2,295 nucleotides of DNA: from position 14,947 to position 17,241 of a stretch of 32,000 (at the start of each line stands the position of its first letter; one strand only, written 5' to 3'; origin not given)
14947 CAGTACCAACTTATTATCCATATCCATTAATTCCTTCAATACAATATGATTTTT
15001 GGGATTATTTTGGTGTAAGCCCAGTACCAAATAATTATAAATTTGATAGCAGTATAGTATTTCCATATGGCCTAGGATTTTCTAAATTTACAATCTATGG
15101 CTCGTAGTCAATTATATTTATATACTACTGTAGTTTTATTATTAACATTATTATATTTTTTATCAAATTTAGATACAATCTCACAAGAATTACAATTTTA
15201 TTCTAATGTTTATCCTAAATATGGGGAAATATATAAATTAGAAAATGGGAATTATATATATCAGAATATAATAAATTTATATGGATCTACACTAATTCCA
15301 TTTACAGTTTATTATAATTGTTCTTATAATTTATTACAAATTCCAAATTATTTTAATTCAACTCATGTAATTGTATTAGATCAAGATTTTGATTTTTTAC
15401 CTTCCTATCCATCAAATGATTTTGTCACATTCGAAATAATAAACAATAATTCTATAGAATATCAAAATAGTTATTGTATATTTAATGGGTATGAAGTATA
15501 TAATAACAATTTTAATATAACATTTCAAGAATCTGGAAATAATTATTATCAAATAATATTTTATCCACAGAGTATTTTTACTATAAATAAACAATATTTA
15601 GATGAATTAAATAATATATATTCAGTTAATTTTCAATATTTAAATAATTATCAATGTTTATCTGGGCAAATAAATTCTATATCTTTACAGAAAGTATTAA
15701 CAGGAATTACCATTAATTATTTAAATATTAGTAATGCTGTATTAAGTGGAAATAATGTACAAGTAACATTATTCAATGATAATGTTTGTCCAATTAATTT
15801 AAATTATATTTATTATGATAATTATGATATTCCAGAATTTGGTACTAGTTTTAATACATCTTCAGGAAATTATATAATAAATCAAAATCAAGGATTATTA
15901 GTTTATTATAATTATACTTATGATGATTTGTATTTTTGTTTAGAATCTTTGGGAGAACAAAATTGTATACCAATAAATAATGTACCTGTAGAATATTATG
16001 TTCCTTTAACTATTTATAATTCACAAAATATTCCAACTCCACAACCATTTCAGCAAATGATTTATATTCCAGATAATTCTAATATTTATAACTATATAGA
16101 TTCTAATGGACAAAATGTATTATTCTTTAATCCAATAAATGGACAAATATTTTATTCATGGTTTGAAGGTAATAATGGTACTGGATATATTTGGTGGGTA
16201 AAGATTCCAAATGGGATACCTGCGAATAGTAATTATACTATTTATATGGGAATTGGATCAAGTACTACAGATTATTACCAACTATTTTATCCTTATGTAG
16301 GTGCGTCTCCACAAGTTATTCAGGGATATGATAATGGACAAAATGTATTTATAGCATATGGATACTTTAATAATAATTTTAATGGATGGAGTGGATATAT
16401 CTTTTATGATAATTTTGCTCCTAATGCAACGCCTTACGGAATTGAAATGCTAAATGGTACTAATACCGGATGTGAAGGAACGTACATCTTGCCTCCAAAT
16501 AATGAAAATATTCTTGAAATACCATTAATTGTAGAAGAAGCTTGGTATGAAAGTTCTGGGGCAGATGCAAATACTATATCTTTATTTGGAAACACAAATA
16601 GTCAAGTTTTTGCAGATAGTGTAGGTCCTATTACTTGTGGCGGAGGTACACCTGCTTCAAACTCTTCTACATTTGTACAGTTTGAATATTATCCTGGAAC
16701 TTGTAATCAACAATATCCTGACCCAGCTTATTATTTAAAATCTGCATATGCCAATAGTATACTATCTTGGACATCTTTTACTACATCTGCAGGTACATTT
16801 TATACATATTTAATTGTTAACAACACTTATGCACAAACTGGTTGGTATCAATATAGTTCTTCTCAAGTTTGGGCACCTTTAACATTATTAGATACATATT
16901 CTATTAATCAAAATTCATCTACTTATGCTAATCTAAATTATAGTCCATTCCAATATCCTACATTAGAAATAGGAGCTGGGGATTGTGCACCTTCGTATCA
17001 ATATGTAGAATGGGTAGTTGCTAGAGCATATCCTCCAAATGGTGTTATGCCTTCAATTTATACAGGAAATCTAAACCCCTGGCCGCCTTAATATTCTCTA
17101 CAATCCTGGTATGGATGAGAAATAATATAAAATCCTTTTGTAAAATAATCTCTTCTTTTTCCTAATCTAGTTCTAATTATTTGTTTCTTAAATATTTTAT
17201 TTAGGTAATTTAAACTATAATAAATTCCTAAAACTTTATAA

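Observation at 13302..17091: Two-gene operon for giant sequon-dense surface proteins (LamG-like plus DUF2341-like): candidate adhesion or host-contact apparatus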

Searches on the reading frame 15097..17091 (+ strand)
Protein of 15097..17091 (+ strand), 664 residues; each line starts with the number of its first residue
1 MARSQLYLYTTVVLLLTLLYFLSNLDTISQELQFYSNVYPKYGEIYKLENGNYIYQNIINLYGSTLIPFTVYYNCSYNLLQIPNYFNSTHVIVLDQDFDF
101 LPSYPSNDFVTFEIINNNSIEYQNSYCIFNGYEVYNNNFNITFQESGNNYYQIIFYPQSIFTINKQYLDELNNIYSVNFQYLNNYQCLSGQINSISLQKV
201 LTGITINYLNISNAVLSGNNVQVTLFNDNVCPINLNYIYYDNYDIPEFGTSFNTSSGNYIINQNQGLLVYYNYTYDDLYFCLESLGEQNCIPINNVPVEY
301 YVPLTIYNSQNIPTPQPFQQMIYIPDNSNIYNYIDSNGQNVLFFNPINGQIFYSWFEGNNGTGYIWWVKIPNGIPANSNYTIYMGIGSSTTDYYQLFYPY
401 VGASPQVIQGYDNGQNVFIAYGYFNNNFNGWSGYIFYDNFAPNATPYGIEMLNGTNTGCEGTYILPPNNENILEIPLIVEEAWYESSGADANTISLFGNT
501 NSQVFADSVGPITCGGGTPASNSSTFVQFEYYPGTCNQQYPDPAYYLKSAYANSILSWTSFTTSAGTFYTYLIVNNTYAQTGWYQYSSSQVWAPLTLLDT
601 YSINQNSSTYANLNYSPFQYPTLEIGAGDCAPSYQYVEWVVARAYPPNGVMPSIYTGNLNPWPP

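Call 3: search_protein_families(library=pfam, proteins=[window:15097-17091:+], max_evalue=1)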
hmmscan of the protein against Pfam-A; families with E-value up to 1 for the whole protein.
window:15097-17091:+ (664 aa): 1 family
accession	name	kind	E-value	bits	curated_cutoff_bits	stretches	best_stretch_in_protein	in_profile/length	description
PF10102.14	DUF2341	-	0.21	12.5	23.4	1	342-391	6-55/84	Domain of unknown function (DUF2341)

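Call 4: search_protein_families(library=ncbifam, proteins=[window:15097-17091:+], max_evalue=1)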
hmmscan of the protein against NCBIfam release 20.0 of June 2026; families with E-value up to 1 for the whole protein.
window:15097-17091:+ (664 aa): 0 families

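Call 6: find_homologous_proteins(query=window:15097-17091:+)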
Query window:15097-17091:+ (664 aa): 259 proteins with E <= 0.001 among 8000 candidates; the best 120 are listed.
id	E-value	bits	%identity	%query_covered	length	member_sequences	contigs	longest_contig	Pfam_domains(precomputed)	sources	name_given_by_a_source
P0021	0.0e+0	1497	100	100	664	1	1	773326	-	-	-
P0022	7.3e-253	859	64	100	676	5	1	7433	-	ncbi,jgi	jgi:hypothetical protein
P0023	4.5e-249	847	63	100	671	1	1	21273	-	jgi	jgi:hypothetical protein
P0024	2.8e-248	844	62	100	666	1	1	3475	-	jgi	jgi:hypothetical protein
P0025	4.1e-248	844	62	100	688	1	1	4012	-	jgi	jgi:hypothetical protein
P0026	2.0e-245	835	62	100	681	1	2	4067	-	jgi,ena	-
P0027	1.6e-244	832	62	100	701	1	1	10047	-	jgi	-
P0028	1.3e-243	829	61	100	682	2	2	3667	-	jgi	-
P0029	2.4e-243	828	62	100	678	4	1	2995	-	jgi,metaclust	metaclust:\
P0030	1.4e-242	825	61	100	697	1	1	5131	-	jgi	-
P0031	2.9e-240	818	61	100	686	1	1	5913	-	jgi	-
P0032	7.2e-240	816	60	100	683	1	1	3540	-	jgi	-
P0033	8.7e-240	816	62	100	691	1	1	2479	-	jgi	-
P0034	2.0e-238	812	61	100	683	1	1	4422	-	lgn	-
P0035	7.3e-238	810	61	100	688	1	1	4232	-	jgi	-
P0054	1.4e-151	525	58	66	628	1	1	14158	PF10102.15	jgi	-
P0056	2.2e-150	521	46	99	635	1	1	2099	PF10102.15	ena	-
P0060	5.5e-138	480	68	53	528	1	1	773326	-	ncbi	ncbi:hypothetical protein YN1_6700 [Nanoarchaeota archaeon]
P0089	2.3e-115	405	60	53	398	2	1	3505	PF10102.15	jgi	-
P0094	9.9e-114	399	56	53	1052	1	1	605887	-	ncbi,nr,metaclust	ncbi:hypothetical protein Nps_03075 [Candidatus Nanopusillus acidilobi]|nr:hypothetical protein Nps_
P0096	8.9e-113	396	59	54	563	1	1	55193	-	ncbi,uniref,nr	ncbi:archaellin/type IV pilin N-terminal domain-containing protein [Candidatus Nanobsidianus stetter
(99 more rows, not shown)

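Call 39: search_solved_structures(query=A2, max_evalue=10, show_alignments=2)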
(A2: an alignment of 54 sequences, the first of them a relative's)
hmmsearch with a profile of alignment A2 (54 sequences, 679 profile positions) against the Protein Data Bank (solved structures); distinct sequences matched with E-value up to 10: 1.
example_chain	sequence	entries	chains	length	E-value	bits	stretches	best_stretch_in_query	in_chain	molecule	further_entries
9qe0_A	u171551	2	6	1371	0.53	12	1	94-206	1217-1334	JetC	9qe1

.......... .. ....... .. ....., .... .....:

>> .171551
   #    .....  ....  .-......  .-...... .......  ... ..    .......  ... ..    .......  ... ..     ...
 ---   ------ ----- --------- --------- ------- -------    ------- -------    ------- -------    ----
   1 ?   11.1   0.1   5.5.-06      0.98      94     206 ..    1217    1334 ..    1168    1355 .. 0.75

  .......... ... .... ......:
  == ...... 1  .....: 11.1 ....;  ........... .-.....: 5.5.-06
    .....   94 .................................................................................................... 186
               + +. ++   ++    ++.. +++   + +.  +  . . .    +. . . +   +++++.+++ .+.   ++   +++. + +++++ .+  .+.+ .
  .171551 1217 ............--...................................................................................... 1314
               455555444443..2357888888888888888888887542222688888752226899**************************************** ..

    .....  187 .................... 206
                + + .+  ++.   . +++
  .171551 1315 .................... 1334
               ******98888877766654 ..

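Call 53: predict_structure(alignment_id=A2)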
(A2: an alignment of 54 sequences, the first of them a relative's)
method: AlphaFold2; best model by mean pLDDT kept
length: 664 residues; sequences in the alignment: 54
mean_pLDDT: 56.0   pTM: 0.44
mean pLDDT of the five models: 56.0, 55.3, 54.9, 54.2, 52.5
residues with pLDDT >= 90: 75; 70-90: 164; 50-70: 106; < 50: 319
segments of 3 or more residues with pLDDT < 50: 24-232, 236-258, 260-265, 283-287, 292-299, 394-418, 590-606, 645-664
pLDDT, mean of each block of 10 residues (from residue 1): 58 67 39 26 31 32 25 23 27 33 28 29 28 30 31 33 31 30 28 36 33 34 43 46 42 44 50 51 50 47 74 64 71 74 73 65 73 78 74 41 29 39 73 93 89 87 87 64 72 92 93 88 93 79 90 92 76 80 68 41 51 83 91 83 49 31 32
secondary structure, 60 per line:
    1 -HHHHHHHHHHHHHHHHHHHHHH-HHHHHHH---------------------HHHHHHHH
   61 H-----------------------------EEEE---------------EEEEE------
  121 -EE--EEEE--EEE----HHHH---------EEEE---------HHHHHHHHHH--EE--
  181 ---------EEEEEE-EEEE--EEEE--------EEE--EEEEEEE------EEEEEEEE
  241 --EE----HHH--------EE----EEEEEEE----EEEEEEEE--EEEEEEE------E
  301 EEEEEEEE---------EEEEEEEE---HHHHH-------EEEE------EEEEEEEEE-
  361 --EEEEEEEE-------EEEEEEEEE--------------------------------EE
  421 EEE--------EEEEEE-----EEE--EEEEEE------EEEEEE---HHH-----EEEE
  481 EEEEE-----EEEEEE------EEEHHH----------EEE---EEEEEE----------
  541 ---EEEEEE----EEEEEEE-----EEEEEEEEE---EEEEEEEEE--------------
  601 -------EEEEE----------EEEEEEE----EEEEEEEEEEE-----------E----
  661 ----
elements in order (helices of 4 or more, strands of 3 or more residues): H2-23 H25-31 H53-61 E91-94 E110-114 E126-129 E132-134 H139-142 E152-155 H165-174 E190-195 E197-200 E203-206 E215-217 E220-226 E233-240 E266-272 E277-284 E287-293 E300-308 E318-325 H329-333 E341-344 E351-359 E363-370 E378-386 E419-423 E432-437 E443-445 E448-453 E460-465 E477-485 E491-496 E503-505 E519-521 E525-530 E544-549 E554-560 E566-574 E578-586 E608-612 E623-629 E634-644

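Call 57: fold_search(model_id=the predicted structure, library=pdb)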
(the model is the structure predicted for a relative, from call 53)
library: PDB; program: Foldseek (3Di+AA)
matches with E <= 10: 1138; with E <= 0.001: 147
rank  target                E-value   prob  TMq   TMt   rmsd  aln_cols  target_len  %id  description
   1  4m3c_B                1.9e-06  1.00  0.25  0.63   5.2       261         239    8  Structure of a binary complex between homologous tetrameric legume lectins from Butea monosperma and Spatholobus parvi (released 2013-09-18)
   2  2pel_A                1.9e-06  1.00  0.23  0.56   5.7       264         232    8  PEANUT LECTIN (released 1996-12-07)
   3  2duq_B                1.9e-06  1.00  0.22  0.53   8.3       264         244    8  Crystal structure of VIP36 exoplasmic/lumenal domain, Ca2+/Man-bound form (released 2007-07-24)
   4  6xt6_B                2.2e-06  1.00  0.23  0.54   6.6       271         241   10  pro-concanavalin A: Precursor of circularly permuted concanavalin A (released 2020-11-11)
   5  2e6v_C                2.6e-06  1.00  0.21  0.53   5.8       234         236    6  Crystal structure of VIP36 exoplasmic/lumenal domain, Ca2+/Man3GlcNAc-bound form (released 2007-07-24)
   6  3usu_B                2.7e-06  1.00  0.25  0.61   5.0       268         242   10  Crystal structure of Butea monosperma seed lectin (released 2012-01-04)
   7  2dur_B                2.7e-06  1.00  0.22  0.53   5.7       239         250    7  Crystal structure of VIP36 exoplasmic/lumenal domain, Ca2+/Man2-bound form (released 2007-07-24)
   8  1uzz_C                3.4e-06  1.00  0.25  0.62   5.4       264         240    9  Erythrina cristagalli bound to N-linked oligosaccharide and lactose (released 2004-06-22)
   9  2dup_B                3.4e-06  1.00  0.23  0.58   8.0       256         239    8  Crystal structure of VIP36 exoplasmic/lumenal domain, metal-free form (released 2007-07-24)
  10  3whu_A                3.4e-06  1.00  0.22  0.55   6.0       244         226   10  Crystal structure of ERGIC-53/MCFD2, Calcium/Man2-bound form (released 2014-01-15)
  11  2duq_A                3.5e-06  1.00  0.22  0.53   8.1       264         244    8  Crystal structure of VIP36 exoplasmic/lumenal domain, Ca2+/Man-bound form (released 2007-07-24)
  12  2e6v_A                3.7e-06  1.00  0.22  0.55   5.7       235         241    7  Crystal structure of VIP36 exoplasmic/lumenal domain, Ca2+/Man3GlcNAc-bound form (released 2007-07-24)
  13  2duo_A                4.4e-06  1.00  0.23  0.55   8.1       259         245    8  Crystal structure of VIP36 exoplasmic/lumenal domain, Ca2+-bound form (released 2007-07-24)
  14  1uzy_B                4.6e-06  1.00  0.25  0.61   5.4       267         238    9  Erythrina crystagalli lectin (released 2004-06-22)
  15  2e6v_B                4.9e-06  1.00  0.21  0.54   6.0       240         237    7  Crystal structure of VIP36 exoplasmic/lumenal domain, Ca2+/Man3GlcNAc-bound form (released 2007-07-24)
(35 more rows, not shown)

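Call 75: search_protein_families(library=pfam, alignment_id=A2, max_evalue=1)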
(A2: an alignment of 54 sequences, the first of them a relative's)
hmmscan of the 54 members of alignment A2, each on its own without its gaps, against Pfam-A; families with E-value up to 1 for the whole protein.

A. member 1, P0021 (664 aa): 1 family
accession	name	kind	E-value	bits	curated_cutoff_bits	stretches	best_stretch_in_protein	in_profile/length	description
PF10102.14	DUF2341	-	0.21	12.5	23.4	1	342-391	6-55/84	Domain of unknown function (DUF2341)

B. families by the number of members that match (of 54 scanned): 6 families
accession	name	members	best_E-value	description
PF10102.14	DUF2341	20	5.5e-06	Domain of unknown function (DUF2341)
PF07790.16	Pilin_N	1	0.022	Archaeal Type IV pilin, N-terminal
PF12729.13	4HB_MCP_1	1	0.091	Four helix bundle sensory module for signal transduction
PF19084.5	DUF5775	1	0.23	Family of unknown function (DUF5775)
PF05229.21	SCPU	1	0.61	Spore Coat Protein U domain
PF14962.11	AIF-MLS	1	0.88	Mitochondria Localisation Sequence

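Call 76: search_protein_families(library=pfam, proteins=[P0060, P0094], max_evalue=1)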
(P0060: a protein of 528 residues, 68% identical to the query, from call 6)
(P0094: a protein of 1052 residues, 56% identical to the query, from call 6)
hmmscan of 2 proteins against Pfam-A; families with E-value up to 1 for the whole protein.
P0060 (528 aa): 1 family
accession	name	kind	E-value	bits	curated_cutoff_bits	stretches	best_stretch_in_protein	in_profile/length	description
PF01917.21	Arch_flagellin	-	0.084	13.6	29.5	1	39-126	47-129/162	Archaebacterial flagellin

P0094 (1052 aa): 2 families
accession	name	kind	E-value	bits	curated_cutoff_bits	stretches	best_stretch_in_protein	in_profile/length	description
PF00801.26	PKD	-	0.0054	17.1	23.5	1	805-862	25-79/80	PKD domain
PF10102.14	DUF2341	-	0.6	11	23.4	0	573-600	30-56/84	Domain of unknown function (DUF2341)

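Call 86: find_encoding_contigs(protein=P0060, flank=10000, max_places=1)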
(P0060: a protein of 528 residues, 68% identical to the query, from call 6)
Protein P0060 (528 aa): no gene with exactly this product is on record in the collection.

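Call 87: find_encoding_contigs(protein=P0096, flank=10000, max_places=1)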
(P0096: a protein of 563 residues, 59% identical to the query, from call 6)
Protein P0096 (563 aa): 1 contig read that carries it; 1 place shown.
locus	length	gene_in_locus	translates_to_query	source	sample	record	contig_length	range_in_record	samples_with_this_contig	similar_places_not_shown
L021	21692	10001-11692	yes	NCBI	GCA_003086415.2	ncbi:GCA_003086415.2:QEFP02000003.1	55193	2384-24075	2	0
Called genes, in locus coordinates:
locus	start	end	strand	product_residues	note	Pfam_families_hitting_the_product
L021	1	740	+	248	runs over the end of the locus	PF00705:PCNA_N, PF02144:Rad1, PF02747:PCNA_C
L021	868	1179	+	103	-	PF00125:Histone, PF00808:CBFD_NFYB_HMF, PF02969:TAF (faint)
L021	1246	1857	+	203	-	-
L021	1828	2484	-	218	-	PF00730:HhH-GPD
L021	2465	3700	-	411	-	PF00675:Peptidase_M16, PF05193:Peptidase_M16_C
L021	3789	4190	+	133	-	PF21485:IF5A-like_N, PF08207:EFP_N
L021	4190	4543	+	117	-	-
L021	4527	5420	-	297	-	PF01035:DNA_binding_1, PF04493:Endonuclease_5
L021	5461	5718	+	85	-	-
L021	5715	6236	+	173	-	PF00827:Ribosomal_L15e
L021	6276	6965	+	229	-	PF02463:SMC_N (faint), PF13476:AAA_23 (faint), PF01637:ATPase_2 (weak), PF13166:AAA_13 (faint), PF00005:ABC_tran, PF13173:AAA_14 (faint), PF13304:AAA_21 (faint), PF13401:AAA_22 (weak), +1 more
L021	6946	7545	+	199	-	-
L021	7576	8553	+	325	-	PF00633:HHH (faint), PF11731:Cdd1 (weak), PF14520:HHH_5, PF21999:IMS_HHH_1 (weak), PF00154:RecA_N, PF08423:Rad51, PF13481:AAA_25 (weak), PF06745:ATPase (weak), +2 more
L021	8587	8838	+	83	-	PF05239:PRC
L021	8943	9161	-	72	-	PF01423:LSM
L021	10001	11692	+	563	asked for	-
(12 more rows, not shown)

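Call 89: fold_search(model_id=the predicted structure, library=viral)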
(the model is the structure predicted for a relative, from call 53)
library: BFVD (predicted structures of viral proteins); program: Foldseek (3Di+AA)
matches with E <= 10: 831; with E <= 0.001: 45
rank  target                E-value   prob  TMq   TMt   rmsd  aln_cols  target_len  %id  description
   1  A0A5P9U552            3.3e-12  1.00  0.28  0.17   9.5       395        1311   28  (no name in the UniProt tables at hand)
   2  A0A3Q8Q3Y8            6.5e-12  1.00  0.23  0.25  11.2       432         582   23  DUF2341 domain-containing protein [Sulfolobales Beppu rod-shaped virus 1]
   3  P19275                9.0e-08  1.00  0.18  0.23  15.2       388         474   15  Viral protein TPX [Thermoproteus tenax virus 1 (strain VT3)]
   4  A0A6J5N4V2            9.2e-07  1.00  0.22  0.20  22.2       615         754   10  Uncharacterized protein [uncultured Caudovirales phage]
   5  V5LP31                1.3e-06  1.00  0.20  0.22  22.2       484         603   11  (no name in the UniProt tables at hand)
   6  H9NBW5                2.4e-06  1.00  0.18  0.21  27.6       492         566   10  (no name in the UniProt tables at hand)
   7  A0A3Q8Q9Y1            2.7e-06  1.00  0.20  0.29  16.9       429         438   10  Putative lectin [Sulfolobales Beppu filamentous virus 3]
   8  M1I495                5.6e-06  1.00  0.20  0.32   6.5       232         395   12  (no name in the UniProt tables at hand)
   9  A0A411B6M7            1.1e-05  1.00  0.20  0.19  28.7       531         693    8  (no name in the UniProt tables at hand)
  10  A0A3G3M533            1.9e-05  1.00  0.19  0.18  21.7       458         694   10  Esterase [Arthrobacter phage Seahorse]
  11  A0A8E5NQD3            2.1e-05  1.00  0.20  0.17  18.5       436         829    9  (no name in the UniProt tables at hand)
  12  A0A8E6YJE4            2.6e-05  1.00  0.22  0.27  19.2       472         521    8  Tail protein [Enterococcus phage vB_EfaS_785CS]
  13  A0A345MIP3            2.6e-05  1.00  0.20  0.13  22.4       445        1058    9  Minor tail protein [Gordonia phage Daredevil]
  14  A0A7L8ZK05            3.4e-05  0.95  0.19  0.19  30.4       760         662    8  BppU family phage baseplate upper protein (Fragment) [Enterococcus phage 9184]
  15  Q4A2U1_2              4.9e-05  0.99  0.21  0.11  21.4       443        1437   10  Putative membrane protein [Emiliania huxleyi virus 86 (isolate United Kingdom/English Channel/1999)]
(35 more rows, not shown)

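Call 100: search_protein_families(library=phrogs, proteins=[window:15097-17091:+], max_evalue=0.01)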
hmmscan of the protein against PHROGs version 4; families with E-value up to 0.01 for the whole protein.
window:15097-17091:+ (664 aa): 1 family
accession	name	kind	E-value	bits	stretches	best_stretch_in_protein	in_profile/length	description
phrog_7548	-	unknown function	1.7e-24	87.7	1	296-654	235-581/591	-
